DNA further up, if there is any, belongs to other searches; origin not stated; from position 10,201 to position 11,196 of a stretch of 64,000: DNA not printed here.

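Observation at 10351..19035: Candidate new nucleoside-sugar catabolic route: BMP ABC importer, variant Pdp, MtnA and class II aldolase under DeoR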

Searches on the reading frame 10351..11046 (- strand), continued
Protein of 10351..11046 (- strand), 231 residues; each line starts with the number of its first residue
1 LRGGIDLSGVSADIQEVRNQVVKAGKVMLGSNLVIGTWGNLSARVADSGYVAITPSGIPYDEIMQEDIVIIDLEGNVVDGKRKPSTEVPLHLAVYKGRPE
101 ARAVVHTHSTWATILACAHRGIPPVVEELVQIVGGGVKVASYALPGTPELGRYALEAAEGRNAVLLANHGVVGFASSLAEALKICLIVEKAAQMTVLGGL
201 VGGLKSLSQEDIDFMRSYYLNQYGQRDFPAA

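Call 32: find_encoding_contigs(protein=P0244, flank=10000, max_places=2)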
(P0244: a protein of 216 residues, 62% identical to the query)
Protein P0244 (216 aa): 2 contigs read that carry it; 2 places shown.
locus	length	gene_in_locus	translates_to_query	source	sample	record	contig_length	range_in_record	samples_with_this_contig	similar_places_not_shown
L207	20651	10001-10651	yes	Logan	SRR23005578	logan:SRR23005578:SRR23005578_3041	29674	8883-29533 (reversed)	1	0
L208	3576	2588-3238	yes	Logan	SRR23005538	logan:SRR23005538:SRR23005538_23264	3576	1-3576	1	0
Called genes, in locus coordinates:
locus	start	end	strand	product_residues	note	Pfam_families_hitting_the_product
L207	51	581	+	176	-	PF09515:Thia_YuaJ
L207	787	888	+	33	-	-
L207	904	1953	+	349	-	PF03601:Cons_hypoth698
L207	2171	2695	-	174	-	-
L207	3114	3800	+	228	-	PF00188:CAP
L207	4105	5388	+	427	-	PF10114:PocR, PF00165:HTH_AraC, PF12833:HTH_18, PF00165:HTH_AraC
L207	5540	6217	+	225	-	PF02607:B12-binding_2, PF02310:B12-binding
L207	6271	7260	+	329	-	PF06253:MTTB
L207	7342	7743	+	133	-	PF06253:MTTB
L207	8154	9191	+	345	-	PF01008:IF-2B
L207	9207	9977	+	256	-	PF01048:PNP_UDP_1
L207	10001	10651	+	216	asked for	PF00596:Aldolase_II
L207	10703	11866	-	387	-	PF00089:Trypsin, PF10459:Peptidase_S46 (faint), PF13365:Trypsin_2, PF00595:PDZ, PF13180:PDZ_2, PF17820:PDZ_6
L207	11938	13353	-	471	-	PF00672:HAMP, PF00512:HisKA, PF02518:HATPase_c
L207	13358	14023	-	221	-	PF00072:Response_reg, PF00486:Trans_reg_C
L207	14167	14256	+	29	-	-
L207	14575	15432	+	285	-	PF10648:Gmad2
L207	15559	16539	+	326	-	PF13439:Glyco_transf_4, PF13579:Glyco_trans_4_4 (faint), PF00534:Glycos_transf_1, PF13692:Glyco_trans_1_4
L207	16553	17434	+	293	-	PF00535:Glycos_transf_2, PF10111:Glyco_tranf_2_2, PF13641:Glyco_tranf_2_3, PF02709:Glyco_transf_7C (weak)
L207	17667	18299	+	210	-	PF02607:B12-binding_2, PF02310:B12-binding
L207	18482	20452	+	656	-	PF05378:Hydant_A_N, PF13941:MutL (weak), PF01968:Hydantoinase_A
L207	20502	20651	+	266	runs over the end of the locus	PF00809:Pterin_bind, PF03599:CdhD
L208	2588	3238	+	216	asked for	PF00596:Aldolase_II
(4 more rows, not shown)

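Call 33: find_encoding_contigs(protein=P0247, flank=10000, max_places=2)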
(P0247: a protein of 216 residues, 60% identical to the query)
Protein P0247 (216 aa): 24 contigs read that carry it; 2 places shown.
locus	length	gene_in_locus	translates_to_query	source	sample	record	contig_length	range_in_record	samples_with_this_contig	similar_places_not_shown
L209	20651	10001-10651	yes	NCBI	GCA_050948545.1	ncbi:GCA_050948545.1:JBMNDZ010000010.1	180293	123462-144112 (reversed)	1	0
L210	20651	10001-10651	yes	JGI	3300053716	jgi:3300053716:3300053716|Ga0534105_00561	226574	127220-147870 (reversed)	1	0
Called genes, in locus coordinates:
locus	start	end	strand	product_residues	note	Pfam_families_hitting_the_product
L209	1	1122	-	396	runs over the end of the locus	PF00089:Trypsin, PF13365:Trypsin_2, PF00595:PDZ, PF13180:PDZ_2, PF17820:PDZ_6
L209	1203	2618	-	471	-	PF00672:HAMP, PF00512:HisKA, PF02518:HATPase_c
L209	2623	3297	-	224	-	PF00072:Response_reg, PF00486:Trans_reg_C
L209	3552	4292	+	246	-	PF00392:GntR, PF07702:UTRA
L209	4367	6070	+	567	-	PF00931:NB-ARC (faint), PF01078:Mg_chelatase (faint), PF03193:RsgA_GTPase (weak), PF13175:AAA_15 (faint), PF13476:AAA_23 (faint), PF00005:ABC_tran, PF00005:ABC_tran, PF13304:AAA_21, +9 more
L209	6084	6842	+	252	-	PF02361:CbiQ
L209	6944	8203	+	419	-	-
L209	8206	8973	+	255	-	PF01048:PNP_UDP_1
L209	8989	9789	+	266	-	PF07155:ECF-ribofla_trS, PF06177:QueT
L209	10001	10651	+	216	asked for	PF00596:Aldolase_II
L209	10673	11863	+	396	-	PF01053:Cys_Met_Meta_PP, PF01041:DegT_DnrJ_EryC1, PF00155:Aminotran_1_2, PF06838:Met_gamma_lyase (weak), PF00266:Aminotran_5 (weak)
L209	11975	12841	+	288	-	PF10648:Gmad2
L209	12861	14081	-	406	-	PF01527:HTH_Tnp_1 (faint), PF13384:HTH_23 (faint), PF13518:HTH_28, PF13551:HTH_29 (faint), PF13276:HTH_21, PF00665:rve, PF13683:rve_3, PF13333:rve_2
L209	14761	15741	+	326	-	PF13439:Glyco_transf_4, PF13579:Glyco_trans_4_4 (weak), PF20706:GT4-conflict (faint), PF00534:Glycos_transf_1, PF13692:Glyco_trans_1_4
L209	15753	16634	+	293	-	PF00535:Glycos_transf_2, PF10111:Glyco_tranf_2_2, PF13641:Glyco_tranf_2_3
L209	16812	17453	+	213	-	PF02607:B12-binding_2, PF02310:B12-binding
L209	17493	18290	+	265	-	PF00809:Pterin_bind, PF03599:CdhD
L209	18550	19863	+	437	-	PF10114:PocR, PF00165:HTH_AraC, PF12833:HTH_18, PF00165:HTH_AraC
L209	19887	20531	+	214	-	PF02607:B12-binding_2, PF02310:B12-binding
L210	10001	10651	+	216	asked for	PF00596:Aldolase_II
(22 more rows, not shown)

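Call 35: search_protein_families(library=ncbifam, proteins=[L204:8063-8818:+, L207:9207-9977:+, L209:8206-8973:+, L209:6944-8203:+, L204:9036-10004:+, L204:10776-11984:+, L204:7094-7864:+, L124:10563-11549:+, L204:5996-7078:+], max_evalue=0.00001)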
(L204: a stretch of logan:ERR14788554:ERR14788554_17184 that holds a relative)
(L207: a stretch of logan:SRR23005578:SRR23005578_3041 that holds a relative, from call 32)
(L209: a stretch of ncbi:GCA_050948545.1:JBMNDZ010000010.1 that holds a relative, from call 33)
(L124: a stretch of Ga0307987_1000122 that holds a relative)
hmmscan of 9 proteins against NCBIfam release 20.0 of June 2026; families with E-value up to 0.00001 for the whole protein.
L204:8063-8818:+ (251 aa): 15 families
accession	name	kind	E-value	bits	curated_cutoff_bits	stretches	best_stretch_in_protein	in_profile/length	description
TIGR01718.1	Uridine-psphlse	equivalog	1.4e-43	149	280.3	1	14-242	8-244/245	uridine phosphorylase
NF008383.0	PRK11178.1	equivalog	2.1e-36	125.5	262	1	21-164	22-165/254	uridine phosphorylase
NF004489.0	PRK05819.1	subfamily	5.4e-31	107.7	230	1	14-239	10-233/236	DeoD-type purine-nucleoside phosphorylase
TIGR00107.1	deoD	equivalog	5.2e-27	94.9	232.25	1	15-239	7-229/232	purine-nucleoside phosphorylase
NF009914.0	PRK13374.1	subfamily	1.2e-25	90.5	338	1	9-238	5-232/235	DeoD-type purine-nucleoside phosphorylase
NF005500.0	PRK07115.1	equivalog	2.2e-14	53.3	264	1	59-249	63-254/261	AMP nucleosidase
NF004079.0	PRK05584.1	equivalog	1.9e-12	47.2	169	1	32-202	15-193/232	5'-methylthioadenosine/adenosylhomocysteine nucleosidase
TIGR01721.1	AMN-like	hypoth_equivalog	1.1e-10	41.1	307.2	1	60-243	61-246/269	AMP nucleosidase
TIGR03468.1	HpnG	hypoth_equivalog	2.1e-09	37.3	187.1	1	58-193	19-142/212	hopanoid-associated phosphorylase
TIGR01704.1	MTA_SAH-Nsdase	equivalog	1.2e-08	34.8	73.8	1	34-191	16-181/229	5'-methylthioadenosine/S-adenosylhomocysteine nucleosidase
TIGR01717.1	AMP-nucleosdse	equivalog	1.7e-07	30.4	364.7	1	57-148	261-352/478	AMP nucleosidase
NF011286.0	PRK14697.1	equivalog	8.1e-07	28.8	260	1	53-139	36-122/233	bifunctional 5'-methylthioadenosine/S-adenosylhomocysteine nucleosidase/phosphatase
NF005213.0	PRK06698.1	equivalog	5.7e-06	25.4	768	1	53-130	36-113/459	bifunctional 5'-methylthioadenosine/S-adenosylhomocysteine nucleosidase/phosphatase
NF006142.0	PRK08292.1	equivalog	6.5e-06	25.3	307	0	58-144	277-363/492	AMP nucleosidase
TIGR01719.1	euk_UDPppase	equivalog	9.7e-06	25.1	249.95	0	20-114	33-137/287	uridine phosphorylase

L207:9207-9977:+ (256 aa): 11 families
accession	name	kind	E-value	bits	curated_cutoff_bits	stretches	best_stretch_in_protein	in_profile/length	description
TIGR01694.1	MTAP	equivalog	2e-81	272.9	274.85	1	4-236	2-237/240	S-methyl-5'-thioadenosine phosphorylase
NF006334.0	PRK08564.1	equivalog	1.8e-78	263.4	382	1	1-254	7-263/267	S-methyl-5'-thioadenosine phosphorylase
NF006599.0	PRK09136.1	equivalog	1.4e-67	227.5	223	1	4-236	4-243/247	S-methyl-5'-thioinosine phosphorylase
NF005876.0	PRK07823.1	equivalog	5e-67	225.8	306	1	2-251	6-255/267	S-methyl-5'-thioadenosine phosphorylase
NF006492.0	PRK08931.1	equivalog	8.4e-60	202.6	437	1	3-250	5-255/291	S-methyl-5'-thioadenosine phosphorylase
NF005657.0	PRK07432.1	equivalog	4.6e-50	170.4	453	1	2-206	4-214/291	S-methyl-5'-thioadenosine phosphorylase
NF006054.0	PRK08202.1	equivalog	3.2e-39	135.1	218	1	64-237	97-271/274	purine-nucleoside phosphorylase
TIGR01697.1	PNPH-PUNA-XAPA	subfamily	1.8e-34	119.2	197.1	1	38-236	48-245/247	inosine/guanosine/xanthosine phosphorylase family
TIGR01698.1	PUNP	equivalog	1.2e-28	100.2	302.6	1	63-234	72-241/245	purine-nucleoside phosphorylase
TIGR01700.1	PNPH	equivalog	1.1e-27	97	293.35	1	37-236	47-247/249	purine nucleoside phosphorylase I, inosine and guanosine-specific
TIGR01699.1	XAPA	equivalog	6.7e-25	88.1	370.9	1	65-233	74-243/248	xanthosine phosphorylase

L209:8206-8973:+ (255 aa): 11 families
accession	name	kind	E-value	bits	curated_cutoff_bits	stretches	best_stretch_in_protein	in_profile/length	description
TIGR01694.1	MTAP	equivalog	1.3e-81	273.5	274.85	1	3-234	2-236/240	S-methyl-5'-thioadenosine phosphorylase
NF006334.0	PRK08564.1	equivalog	2.8e-80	269.3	382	1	2-252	9-262/267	S-methyl-5'-thioadenosine phosphorylase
NF006599.0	PRK09136.1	equivalog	5.2e-70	235.4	223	1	3-234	4-242/247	S-methyl-5'-thioinosine phosphorylase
NF005876.0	PRK07823.1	equivalog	1.4e-68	230.9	306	1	2-249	7-255/267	S-methyl-5'-thioadenosine phosphorylase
NF006492.0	PRK08931.1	equivalog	1.7e-59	201.6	437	1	3-250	6-256/291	S-methyl-5'-thioadenosine phosphorylase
NF005657.0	PRK07432.1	equivalog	1.3e-51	175.5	453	1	2-205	5-214/291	S-methyl-5'-thioadenosine phosphorylase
NF006054.0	PRK08202.1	equivalog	1.1e-42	146.4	218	1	36-235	71-270/274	purine-nucleoside phosphorylase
TIGR01697.1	PNPH-PUNA-XAPA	subfamily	1.1e-39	136.3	197.1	1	37-235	48-245/247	inosine/guanosine/xanthosine phosphorylase family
TIGR01700.1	PNPH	equivalog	1.4e-32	113.1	293.35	1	37-235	48-247/249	purine nucleoside phosphorylase I, inosine and guanosine-specific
TIGR01698.1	PUNP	equivalog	2.4e-30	105.8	302.6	1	62-233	72-241/245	purine-nucleoside phosphorylase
TIGR01699.1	XAPA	equivalog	7.2e-29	101.1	370.9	1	61-233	71-244/248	xanthosine phosphorylase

L209:6944-8203:+ (419 aa): 0 families

L204:9036-10004:+ (322 aa): 20 families
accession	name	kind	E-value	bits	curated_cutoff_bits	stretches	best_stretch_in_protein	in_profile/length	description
NF007489.0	PRK10083.1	equivalog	1e-37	129.9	376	1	20-320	16-337/339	Zn-dependent oxidoreductase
NF041097.1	keto_inos_dh_IolM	equivalog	3.1e-34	118.3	450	1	19-317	43-386/389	scyllo-inosose 3-dehydrogenase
NF003808.0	PRK05396.1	equivalog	6.3e-34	117.4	380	1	16-319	14-339/341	L-threonine 3-dehydrogenase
TIGR00692.1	tdh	equivalog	3.2e-32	111.9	458.35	1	19-298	14-318/340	L-threonine 3-dehydrogenase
NF007375.0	PRK09880.1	equivalog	1.3e-31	109.6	469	1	29-320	28-343/344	L-idonate 5-dehydrogenase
NF007642.0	PRK10309.1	equivalog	1.7e-29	103.2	550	1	6-297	1-322/347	galactitol-1-phosphate 5-dehydrogenase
NF010344.0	PRK13771.1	subfamily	1.2e-28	100.1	349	1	19-312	16-327/334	putative alcohol dehydrogenase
TIGR03366.1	HpnZ_proposed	hypoth_equivalog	1.5e-28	99.9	328.1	1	24-256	1-263/315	putative phosphonate catabolism associated alcohol dehydrogenase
NF041172.1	AcrlCoa_red_Thmprot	equivalog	3.2e-25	88.8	500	1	18-287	15-302/334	acryloyl-CoA reductase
TIGR03201.1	dearomat_had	equivalog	3.2e-24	85.7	338.65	1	16-209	11-216/349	6-hydroxycyclohex-1-ene-1-carbonyl-CoA dehydrogenase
NF006940.0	PRK09422.1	equivalog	2.1e-20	73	344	1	22-312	18-329/338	alcohol dehydrogenase AdhP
NF047908.1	AldhRedAhr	equivalog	3.3e-20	72.2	470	1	29-309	29-323/335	NADPH-dependent aldehyde reductase Ahr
TIGR02822.1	adh_fam_2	subfamily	1.6e-15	57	283.5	1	17-209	18-215/329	zinc-binding alcohol dehydrogenase family protein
TIGR02818.1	adh_III_F_hyde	equivalog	7.5e-13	48.3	543.95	1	19-108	17-112/368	S-(hydroxymethyl)glutathione dehydrogenase/class III alcohol dehydrogenase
TIGR03451.1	mycoS_dep_FDH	equivalog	8.8e-12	44.5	512.9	1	19-231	17-246/358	S-(hydroxymethyl)mycothiol dehydrogenase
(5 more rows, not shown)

L204:10776-11984:+ (402 aa): 57 families (the best 25 are shown)
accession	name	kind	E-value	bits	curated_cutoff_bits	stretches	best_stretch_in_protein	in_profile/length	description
TIGR01328.1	met_gam_lyase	equivalog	2.9e-152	507.1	549.7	1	14-400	3-389/391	methionine gamma-lyase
NF005695.0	PRK07503.1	equivalog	5.8e-152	506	666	1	10-400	5-395/403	methionine gamma-lyase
NF004876.0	PRK06234.1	subfamily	2.5e-146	487.8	666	1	11-401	5-397/400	methionine gamma-lyase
TIGR01325.1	O_suc_HS_sulf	equivalog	1.6e-138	461.5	510.05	1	16-399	1-380/380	O-succinylhomoserine sulfhydrylase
NF006003.0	PRK08133.1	equivalog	1.6e-137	458.5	522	1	9-400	6-395/396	O-succinylhomoserine sulfhydrylase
NF005263.0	PRK06767.1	equivalog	4.7e-137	457.1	617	1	11-401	2-385/392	methionine gamma-lyase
NF005871.0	PRK07811.1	equivalog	2.6e-133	444.4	513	1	9-400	7-387/389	cystathionine gamma-synthase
TIGR01326.1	OAH_OAS_sulfhy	subfamily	5.6e-127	423.9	495.1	2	15-231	2-218/418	O-acetylhomoserine aminocarboxypropyltransferase/cysteine synthase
NF005696.0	PRK07504.1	equivalog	5e-123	410.8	675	1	10-401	6-395/397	O-succinylhomoserine sulfhydrylase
NF006097.0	PRK08249.1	equivalog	1.3e-122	409.1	600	1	11-401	7-395/402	cystathionine gamma-synthase family protein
NF005810.0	PRK07671.1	equivalog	5.7e-122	407.4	594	1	17-399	5-376/377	bifunctional cystathionine gamma-lyase/homocysteine desulfhydrase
NF005976.0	PRK08064.1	equivalog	5.4e-118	394.3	627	1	10-402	2-383/390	cystathionine beta-lyase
NF005870.0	PRK07810.1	equivalog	1.4e-117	392.6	618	1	11-399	15-405/406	O-succinylhomoserine sulfhydrylase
NF004821.0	PRK06176.1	equivalog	3.2e-116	388.3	642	1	16-400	4-377/380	cystathionine gamma-synthase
NF006096.0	PRK08248.1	equivalog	5.2e-115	384.5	726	2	10-231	4-225/431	homocysteine synthase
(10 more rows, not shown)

L204:7094-7864:+ (256 aa): 0 families

L124:10563-11549:+ (328 aa): 18 families
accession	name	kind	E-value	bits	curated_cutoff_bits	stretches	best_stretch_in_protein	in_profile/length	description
NF003808.0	PRK05396.1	equivalog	1.7e-33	115.9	380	1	25-327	16-339/341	L-threonine 3-dehydrogenase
NF007489.0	PRK10083.1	equivalog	5.1e-33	114.5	376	1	25-326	15-335/339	Zn-dependent oxidoreductase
TIGR00692.1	tdh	equivalog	1.7e-31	109.5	458.35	1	26-318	15-330/340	L-threonine 3-dehydrogenase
NF007375.0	PRK09880.1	equivalog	1.1e-29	103.3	469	1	34-328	27-343/344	L-idonate 5-dehydrogenase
NF041172.1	AcrlCoa_red_Thmprot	equivalog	3.1e-24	85.5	500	1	12-270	1-274/334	acryloyl-CoA reductase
NF010344.0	PRK13771.1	subfamily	4e-24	85.2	349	1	24-266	15-263/334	putative alcohol dehydrogenase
TIGR03366.1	HpnZ_proposed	hypoth_equivalog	5.5e-23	81.6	328.1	1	31-276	2-277/315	putative phosphonate catabolism associated alcohol dehydrogenase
NF041097.1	keto_inos_dh_IolM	equivalog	1e-22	80.4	450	1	25-321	43-382/389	scyllo-inosose 3-dehydrogenase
NF007642.0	PRK10309.1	equivalog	1.2e-18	67.5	550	1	26-218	16-214/347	galactitol-1-phosphate 5-dehydrogenase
NF047908.1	AldhRedAhr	equivalog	1.6e-18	66.7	470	1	33-242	27-246/335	NADPH-dependent aldehyde reductase Ahr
TIGR02822.1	adh_fam_2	subfamily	5.9e-17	61.7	283.5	1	25-182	18-182/329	zinc-binding alcohol dehydrogenase family protein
TIGR03201.1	dearomat_had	equivalog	6.5e-16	58.3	338.65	1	24-220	13-221/349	6-hydroxycyclohex-1-ene-1-carbonyl-CoA dehydrogenase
NF006940.0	PRK09422.1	equivalog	1.1e-14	54.1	344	1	33-232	23-228/338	alcohol dehydrogenase AdhP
TIGR01202.1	bchC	equivalog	3.4e-11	42.8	291.25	1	32-317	23-297/308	chlorophyll synthesis pathway protein BchC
TIGR03989.1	Rxyl_3153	subfamily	2.3e-10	40.3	440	1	29-109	21-107/370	NDMA-dependent alcohol dehydrogenase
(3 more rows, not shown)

L204:5996-7078:+ (360 aa): 8 families
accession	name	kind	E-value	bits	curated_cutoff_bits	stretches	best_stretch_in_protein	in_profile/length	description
NF004326.0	PRK05720.1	subfamily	6.7e-151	502.1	271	1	2-342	11-354/358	s-methyl-5-thioribose-1-phosphate isomerase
TIGR00512.1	salvage_mtnA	equivalog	4.2e-143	476.3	279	1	2-329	1-334/335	S-methyl-5-thioribose-1-phosphate isomerase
TIGR00524.1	eIF-2B_rel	subfamily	2.3e-130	434.1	185.85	1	28-329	1-302/303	S-methyl-5-thioribose-1-phosphate isomerase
NF004700.0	PRK06036.1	equivalog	1e-129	432.5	528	1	1-333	1-333/339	S-methyl-5-thioribose-1-phosphate isomerase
NF004436.0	PRK05772.1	equivalog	1.5e-116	389.6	521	1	2-341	17-362/363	S-methyl-5-thioribose-1-phosphate isomerase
TIGR00511.1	ribulose_e2b2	equivalog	1.3e-71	241.3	314.1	1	32-330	3-288/301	ribose 1,5-bisphosphate isomerase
NF006210.0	PRK08335.1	equivalog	3.6e-30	105.2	339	1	32-331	7-272/275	translation initiation factor IF-2B subunit alpha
NF004994.0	PRK06372.1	equivalog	3.4e-16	59.4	249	1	181-330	111-248/253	translation initiation factor IF-2B subunit delta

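Call 51: find_encoding_contigs(protein=P0243, flank=10000, max_places=3)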
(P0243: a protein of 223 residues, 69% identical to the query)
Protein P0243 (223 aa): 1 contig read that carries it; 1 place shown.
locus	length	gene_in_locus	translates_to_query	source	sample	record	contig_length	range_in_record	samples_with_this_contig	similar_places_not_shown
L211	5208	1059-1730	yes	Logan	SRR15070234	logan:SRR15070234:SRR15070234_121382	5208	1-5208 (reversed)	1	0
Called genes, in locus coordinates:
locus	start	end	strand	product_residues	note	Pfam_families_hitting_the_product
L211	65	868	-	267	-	PF04951:Peptidase_M55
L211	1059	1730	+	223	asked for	PF00596:Aldolase_II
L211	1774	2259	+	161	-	PF02367:TsaE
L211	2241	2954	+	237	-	PF00814:TsaD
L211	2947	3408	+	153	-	PF13302:Acetyltransf_3, PF13673:Acetyltransf_10, PF00583:Acetyltransf_1, PF13508:Acetyltransf_7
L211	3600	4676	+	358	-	PF07833:Cu_amine_oxidN1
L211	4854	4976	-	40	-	-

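Call 63: find_encoding_contigs(protein=P0241, flank=10000, max_places=3)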
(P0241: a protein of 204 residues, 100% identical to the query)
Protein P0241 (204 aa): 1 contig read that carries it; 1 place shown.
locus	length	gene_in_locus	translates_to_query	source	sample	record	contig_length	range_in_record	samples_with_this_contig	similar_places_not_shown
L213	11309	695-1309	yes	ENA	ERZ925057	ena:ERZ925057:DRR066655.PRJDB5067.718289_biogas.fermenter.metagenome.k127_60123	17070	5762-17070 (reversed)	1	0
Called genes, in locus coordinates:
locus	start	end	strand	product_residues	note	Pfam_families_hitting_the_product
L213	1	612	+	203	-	?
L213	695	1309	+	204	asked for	PF00596:Aldolase_II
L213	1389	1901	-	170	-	PF01613:Flavin_Reduct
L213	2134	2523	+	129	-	PF01402:RHH_1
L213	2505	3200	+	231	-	PF01850:PIN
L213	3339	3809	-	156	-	PF19045:Ligase_CoA_2 (faint)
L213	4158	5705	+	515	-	PF00005:ABC_tran, PF13304:AAA_21 (faint), PF13401:AAA_22 (faint), PF13604:AAA_30 (faint), PF00005:ABC_tran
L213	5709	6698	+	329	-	PF02653:BPD_transp_2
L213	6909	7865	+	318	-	PF13377:Peripla_BP_3 (faint), PF00532:Peripla_BP_1, PF13407:Peripla_BP_4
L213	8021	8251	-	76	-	-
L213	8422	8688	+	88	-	PF01257:2Fe-2S_thioredx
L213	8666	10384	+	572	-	PF12838:Fer4_7, PF13187:Fer4_9 (weak), PF13237:Fer4_10, PF14697:Fer4_21 (weak), PF25160:LdpA_Fe-S-bd (weak), PF00037:Fer4 (weak), PF02906:Fe_hyd_lg_C, PF04060:FeS, +1 more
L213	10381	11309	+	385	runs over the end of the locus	PF07228:SpoIIE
